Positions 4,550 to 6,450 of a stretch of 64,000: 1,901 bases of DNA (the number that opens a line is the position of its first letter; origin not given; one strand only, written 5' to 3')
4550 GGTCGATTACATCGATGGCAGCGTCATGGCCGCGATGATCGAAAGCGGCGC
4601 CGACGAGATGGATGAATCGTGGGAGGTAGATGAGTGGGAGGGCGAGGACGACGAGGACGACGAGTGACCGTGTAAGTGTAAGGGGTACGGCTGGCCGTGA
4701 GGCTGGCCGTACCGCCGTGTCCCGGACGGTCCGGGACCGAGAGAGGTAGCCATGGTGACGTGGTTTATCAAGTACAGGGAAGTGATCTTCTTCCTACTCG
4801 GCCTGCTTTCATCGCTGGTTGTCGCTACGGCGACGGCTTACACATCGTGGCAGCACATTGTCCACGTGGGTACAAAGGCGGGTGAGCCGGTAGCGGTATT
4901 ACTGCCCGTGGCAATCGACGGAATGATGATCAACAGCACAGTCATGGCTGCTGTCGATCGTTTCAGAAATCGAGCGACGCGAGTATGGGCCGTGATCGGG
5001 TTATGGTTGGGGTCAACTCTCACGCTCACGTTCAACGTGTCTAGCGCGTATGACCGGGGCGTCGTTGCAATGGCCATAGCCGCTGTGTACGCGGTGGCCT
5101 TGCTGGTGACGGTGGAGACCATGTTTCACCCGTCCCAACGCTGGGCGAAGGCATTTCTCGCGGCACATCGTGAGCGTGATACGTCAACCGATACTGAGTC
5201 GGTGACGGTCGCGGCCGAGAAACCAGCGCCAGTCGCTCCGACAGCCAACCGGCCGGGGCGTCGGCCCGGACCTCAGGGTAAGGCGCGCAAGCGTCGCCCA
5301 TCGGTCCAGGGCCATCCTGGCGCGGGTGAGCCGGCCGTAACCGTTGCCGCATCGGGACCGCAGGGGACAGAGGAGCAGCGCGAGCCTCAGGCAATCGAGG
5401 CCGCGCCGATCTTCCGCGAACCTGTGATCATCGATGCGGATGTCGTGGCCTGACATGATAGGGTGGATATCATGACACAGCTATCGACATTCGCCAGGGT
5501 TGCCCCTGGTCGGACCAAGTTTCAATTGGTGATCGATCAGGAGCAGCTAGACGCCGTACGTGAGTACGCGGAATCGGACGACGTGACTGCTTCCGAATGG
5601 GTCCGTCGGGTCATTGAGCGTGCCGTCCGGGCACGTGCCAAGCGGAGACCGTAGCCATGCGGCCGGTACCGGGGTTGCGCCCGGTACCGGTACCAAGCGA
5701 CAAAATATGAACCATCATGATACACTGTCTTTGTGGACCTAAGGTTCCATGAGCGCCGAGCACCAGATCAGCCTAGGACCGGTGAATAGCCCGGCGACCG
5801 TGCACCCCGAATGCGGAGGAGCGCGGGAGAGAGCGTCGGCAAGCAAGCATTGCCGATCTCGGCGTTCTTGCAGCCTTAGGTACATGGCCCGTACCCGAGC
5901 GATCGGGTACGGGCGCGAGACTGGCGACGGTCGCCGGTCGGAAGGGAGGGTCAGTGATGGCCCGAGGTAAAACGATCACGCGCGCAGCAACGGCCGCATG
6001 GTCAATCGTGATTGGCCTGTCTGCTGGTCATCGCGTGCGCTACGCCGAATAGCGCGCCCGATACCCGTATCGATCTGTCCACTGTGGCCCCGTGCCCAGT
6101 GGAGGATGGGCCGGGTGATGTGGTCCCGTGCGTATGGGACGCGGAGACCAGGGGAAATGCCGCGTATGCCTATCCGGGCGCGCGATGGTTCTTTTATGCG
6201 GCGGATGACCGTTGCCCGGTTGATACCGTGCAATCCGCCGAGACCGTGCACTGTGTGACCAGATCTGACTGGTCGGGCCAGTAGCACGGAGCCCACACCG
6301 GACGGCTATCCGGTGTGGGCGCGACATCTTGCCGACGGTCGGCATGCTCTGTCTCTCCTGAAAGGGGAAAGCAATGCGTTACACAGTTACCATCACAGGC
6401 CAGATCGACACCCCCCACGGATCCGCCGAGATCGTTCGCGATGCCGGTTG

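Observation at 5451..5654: RHH DNA-binding gene whose start codon lies inside a related inverted repeat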

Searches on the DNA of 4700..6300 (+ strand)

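Call 6: search_dna_similar(query=window:4700-6300:+, collection=phages, mode=near, max_rows=30)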
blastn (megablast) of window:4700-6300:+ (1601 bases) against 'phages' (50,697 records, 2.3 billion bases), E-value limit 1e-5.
No match.
